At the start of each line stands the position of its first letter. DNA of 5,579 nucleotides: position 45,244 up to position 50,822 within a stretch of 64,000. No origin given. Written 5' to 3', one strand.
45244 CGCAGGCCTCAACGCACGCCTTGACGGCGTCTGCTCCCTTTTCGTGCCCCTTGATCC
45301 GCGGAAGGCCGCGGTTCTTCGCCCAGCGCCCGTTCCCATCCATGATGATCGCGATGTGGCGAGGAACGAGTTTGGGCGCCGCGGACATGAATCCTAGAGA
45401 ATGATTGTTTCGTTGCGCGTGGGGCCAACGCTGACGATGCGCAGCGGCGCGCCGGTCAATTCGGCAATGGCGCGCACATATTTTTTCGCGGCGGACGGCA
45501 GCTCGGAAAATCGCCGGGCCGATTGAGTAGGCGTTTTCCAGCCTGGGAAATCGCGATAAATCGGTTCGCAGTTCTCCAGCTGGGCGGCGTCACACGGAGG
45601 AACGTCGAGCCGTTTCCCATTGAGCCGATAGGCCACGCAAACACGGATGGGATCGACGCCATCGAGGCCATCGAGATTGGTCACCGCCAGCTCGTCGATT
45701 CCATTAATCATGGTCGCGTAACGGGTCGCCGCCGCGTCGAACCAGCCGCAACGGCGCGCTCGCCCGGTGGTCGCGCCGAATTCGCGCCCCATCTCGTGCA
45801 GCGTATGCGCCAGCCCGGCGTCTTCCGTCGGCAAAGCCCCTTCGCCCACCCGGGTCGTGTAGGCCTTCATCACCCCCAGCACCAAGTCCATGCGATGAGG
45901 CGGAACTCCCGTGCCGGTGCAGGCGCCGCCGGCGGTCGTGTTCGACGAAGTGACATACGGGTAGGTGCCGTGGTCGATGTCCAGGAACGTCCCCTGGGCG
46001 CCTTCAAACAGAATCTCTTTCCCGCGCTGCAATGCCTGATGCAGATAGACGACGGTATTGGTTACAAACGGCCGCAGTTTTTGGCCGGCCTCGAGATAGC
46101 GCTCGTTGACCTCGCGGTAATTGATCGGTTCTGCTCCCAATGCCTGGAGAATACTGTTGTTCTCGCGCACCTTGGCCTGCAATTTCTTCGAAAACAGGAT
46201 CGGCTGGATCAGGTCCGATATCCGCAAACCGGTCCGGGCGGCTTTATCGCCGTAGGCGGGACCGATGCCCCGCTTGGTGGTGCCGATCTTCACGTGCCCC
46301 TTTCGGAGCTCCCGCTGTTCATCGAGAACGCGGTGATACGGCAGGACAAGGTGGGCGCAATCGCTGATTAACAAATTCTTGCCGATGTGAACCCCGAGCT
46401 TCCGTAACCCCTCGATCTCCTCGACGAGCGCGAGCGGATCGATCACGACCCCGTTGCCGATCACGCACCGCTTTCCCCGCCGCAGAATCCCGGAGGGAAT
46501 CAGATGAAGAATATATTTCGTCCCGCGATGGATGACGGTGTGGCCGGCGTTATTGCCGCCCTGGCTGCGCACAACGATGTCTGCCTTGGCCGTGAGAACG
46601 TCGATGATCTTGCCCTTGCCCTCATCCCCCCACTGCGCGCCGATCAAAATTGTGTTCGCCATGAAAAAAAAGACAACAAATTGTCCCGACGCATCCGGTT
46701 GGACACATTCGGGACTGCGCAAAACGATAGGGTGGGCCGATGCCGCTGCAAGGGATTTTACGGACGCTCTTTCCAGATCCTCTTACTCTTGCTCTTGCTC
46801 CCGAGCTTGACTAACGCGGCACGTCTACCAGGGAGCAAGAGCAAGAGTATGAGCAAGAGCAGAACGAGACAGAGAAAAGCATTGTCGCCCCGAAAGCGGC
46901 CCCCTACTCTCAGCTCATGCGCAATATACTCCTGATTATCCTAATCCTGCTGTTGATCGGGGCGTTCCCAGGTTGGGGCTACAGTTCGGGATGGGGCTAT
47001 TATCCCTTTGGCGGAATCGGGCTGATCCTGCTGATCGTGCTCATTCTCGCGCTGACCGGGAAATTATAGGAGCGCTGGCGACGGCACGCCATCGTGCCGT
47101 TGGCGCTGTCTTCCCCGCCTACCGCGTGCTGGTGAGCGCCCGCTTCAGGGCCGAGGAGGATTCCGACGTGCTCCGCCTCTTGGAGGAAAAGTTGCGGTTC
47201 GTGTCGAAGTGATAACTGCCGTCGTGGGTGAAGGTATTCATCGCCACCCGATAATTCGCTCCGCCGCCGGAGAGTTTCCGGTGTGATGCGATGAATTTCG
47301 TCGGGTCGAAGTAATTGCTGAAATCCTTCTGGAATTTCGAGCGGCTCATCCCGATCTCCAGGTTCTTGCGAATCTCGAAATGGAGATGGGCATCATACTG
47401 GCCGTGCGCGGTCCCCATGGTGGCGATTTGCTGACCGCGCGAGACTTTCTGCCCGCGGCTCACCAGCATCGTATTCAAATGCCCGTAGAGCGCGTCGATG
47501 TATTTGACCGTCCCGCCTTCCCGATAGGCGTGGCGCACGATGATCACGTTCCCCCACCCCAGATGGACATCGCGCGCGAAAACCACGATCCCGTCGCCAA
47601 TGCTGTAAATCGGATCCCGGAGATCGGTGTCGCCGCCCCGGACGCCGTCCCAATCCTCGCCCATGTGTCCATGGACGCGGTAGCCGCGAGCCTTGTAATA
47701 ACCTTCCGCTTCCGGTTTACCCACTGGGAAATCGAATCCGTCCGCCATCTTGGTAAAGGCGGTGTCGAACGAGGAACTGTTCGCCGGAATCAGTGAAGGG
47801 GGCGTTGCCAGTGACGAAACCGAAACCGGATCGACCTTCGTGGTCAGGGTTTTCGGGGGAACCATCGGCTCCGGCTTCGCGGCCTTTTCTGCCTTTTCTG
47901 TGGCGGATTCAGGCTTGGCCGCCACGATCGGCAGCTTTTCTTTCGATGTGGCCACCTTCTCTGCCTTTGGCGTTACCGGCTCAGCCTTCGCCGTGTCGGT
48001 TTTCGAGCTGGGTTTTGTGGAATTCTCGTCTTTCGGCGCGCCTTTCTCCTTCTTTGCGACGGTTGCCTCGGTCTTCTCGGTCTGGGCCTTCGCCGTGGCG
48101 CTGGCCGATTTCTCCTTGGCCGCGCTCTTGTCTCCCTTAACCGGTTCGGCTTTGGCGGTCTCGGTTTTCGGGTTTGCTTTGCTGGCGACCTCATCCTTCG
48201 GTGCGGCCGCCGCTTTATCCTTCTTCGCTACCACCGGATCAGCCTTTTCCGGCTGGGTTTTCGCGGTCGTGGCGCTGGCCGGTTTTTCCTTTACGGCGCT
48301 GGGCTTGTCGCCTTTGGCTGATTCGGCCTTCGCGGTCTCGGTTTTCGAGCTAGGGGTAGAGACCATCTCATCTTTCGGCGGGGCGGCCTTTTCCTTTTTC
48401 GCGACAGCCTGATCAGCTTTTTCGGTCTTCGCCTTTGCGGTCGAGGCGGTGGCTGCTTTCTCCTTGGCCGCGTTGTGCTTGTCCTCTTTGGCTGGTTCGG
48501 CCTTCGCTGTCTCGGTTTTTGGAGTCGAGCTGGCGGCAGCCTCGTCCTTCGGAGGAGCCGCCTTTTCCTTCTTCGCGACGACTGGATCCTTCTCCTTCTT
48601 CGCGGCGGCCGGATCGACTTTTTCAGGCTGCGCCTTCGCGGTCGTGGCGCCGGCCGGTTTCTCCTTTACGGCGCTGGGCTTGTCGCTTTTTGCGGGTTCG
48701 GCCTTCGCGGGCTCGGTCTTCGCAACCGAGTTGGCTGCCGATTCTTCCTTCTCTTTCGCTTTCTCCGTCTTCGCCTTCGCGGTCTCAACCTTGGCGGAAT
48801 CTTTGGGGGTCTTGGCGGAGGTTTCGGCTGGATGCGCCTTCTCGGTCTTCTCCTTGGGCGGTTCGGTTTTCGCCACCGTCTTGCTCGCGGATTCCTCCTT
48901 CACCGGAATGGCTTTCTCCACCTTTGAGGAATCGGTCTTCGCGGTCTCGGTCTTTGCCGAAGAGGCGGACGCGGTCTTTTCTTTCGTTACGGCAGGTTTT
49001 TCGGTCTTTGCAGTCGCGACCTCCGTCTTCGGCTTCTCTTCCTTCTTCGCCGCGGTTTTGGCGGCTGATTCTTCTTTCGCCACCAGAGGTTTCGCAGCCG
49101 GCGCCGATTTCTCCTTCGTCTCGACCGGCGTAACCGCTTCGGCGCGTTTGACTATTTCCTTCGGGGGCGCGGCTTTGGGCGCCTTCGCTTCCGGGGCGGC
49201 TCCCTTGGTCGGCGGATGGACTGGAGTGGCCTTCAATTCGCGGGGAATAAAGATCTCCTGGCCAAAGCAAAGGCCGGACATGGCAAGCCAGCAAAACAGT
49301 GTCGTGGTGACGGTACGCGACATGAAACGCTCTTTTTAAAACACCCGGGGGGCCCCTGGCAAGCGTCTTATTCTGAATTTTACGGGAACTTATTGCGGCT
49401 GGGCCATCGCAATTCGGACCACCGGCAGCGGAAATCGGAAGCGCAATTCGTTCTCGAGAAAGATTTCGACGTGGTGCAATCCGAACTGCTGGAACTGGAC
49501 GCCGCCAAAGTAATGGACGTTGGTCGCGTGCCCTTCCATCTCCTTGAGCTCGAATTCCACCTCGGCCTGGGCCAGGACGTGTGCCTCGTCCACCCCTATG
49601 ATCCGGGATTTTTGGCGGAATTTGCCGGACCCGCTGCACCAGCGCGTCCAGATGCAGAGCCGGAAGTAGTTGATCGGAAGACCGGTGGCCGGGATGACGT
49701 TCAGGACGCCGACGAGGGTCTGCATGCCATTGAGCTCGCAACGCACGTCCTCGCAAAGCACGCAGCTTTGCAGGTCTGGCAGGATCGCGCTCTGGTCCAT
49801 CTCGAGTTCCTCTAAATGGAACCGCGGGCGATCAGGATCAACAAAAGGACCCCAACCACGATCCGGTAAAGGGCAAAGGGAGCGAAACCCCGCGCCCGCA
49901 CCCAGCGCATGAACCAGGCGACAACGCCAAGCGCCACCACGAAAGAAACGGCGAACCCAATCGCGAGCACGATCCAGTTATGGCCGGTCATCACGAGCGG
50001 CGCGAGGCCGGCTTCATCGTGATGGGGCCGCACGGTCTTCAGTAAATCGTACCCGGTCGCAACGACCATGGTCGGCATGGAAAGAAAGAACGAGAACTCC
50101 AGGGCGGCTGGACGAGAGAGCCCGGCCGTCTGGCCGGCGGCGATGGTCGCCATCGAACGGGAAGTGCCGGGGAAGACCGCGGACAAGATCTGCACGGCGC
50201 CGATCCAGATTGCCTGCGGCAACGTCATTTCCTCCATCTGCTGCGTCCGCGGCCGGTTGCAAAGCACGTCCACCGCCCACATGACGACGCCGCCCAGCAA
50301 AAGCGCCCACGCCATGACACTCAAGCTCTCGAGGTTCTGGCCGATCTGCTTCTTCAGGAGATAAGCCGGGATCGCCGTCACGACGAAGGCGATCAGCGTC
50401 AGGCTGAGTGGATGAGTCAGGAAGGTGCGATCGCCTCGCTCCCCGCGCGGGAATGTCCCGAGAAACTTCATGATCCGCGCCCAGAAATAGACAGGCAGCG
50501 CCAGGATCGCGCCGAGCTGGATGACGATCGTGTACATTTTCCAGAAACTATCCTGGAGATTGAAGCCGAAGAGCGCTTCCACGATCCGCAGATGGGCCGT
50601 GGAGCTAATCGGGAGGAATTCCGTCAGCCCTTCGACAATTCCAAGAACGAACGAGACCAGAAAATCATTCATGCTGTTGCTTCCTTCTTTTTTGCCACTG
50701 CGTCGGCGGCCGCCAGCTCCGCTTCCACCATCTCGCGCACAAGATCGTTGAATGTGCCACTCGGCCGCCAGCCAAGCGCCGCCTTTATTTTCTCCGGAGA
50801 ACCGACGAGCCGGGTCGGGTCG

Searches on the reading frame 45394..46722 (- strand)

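Call 59: search_protein_families(library=pfam, proteins=[window:45394-46722:-], max_evalue=0.0001)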
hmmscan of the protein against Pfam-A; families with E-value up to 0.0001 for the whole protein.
window:45394-46722:- (442 aa): 1 family
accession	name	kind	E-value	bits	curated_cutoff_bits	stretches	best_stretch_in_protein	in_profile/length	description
PF00709.27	Adenylsucc_synt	-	3.8e-178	592.9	27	1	25-440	1-416/416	Adenylosuccinate synthetase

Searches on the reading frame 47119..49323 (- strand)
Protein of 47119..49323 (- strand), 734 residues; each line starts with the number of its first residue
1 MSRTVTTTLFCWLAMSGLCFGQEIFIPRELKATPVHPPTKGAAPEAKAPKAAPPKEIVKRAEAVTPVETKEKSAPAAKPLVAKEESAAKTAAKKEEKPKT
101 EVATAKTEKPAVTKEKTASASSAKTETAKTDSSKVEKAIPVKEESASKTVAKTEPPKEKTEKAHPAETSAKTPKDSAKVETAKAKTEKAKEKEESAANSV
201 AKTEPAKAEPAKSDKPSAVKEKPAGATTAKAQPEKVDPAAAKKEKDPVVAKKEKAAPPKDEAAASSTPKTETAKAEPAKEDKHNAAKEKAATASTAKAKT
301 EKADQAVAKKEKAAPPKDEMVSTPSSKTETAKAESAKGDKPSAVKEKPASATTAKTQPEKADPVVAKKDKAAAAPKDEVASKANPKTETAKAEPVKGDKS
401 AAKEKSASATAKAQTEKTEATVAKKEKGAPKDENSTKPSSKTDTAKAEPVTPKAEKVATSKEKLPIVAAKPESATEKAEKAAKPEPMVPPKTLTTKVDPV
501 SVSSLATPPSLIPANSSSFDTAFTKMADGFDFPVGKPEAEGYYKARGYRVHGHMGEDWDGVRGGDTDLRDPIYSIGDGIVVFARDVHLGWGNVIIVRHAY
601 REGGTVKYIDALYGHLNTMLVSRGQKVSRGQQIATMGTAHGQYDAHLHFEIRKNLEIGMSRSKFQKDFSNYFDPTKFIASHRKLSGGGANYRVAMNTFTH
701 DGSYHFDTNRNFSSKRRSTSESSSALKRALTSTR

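Call 59: search_protein_families(library=pfam, proteins=[window:47119-49323:-], max_evalue=0.0001)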
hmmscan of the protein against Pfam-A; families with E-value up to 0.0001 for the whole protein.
window:47119-49323:- (734 aa): 1 family
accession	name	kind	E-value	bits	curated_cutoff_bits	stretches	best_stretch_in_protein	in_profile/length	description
PF01551.29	Peptidase_M23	-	6.7e-19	68.3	28.7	1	569-654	13-90/96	Peptidase family M23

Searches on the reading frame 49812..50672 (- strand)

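Call 59: search_protein_families(library=pfam, proteins=[window:49812-50672:-], max_evalue=0.0001)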
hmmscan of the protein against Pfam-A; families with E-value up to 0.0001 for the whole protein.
window:49812-50672:- (286 aa): 1 family
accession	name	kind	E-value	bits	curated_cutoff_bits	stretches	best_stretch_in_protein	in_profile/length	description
PF02673.24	BacA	-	1.4e-73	248.2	33.4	1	8-276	2-257/257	Bacitracin resistance protein BacA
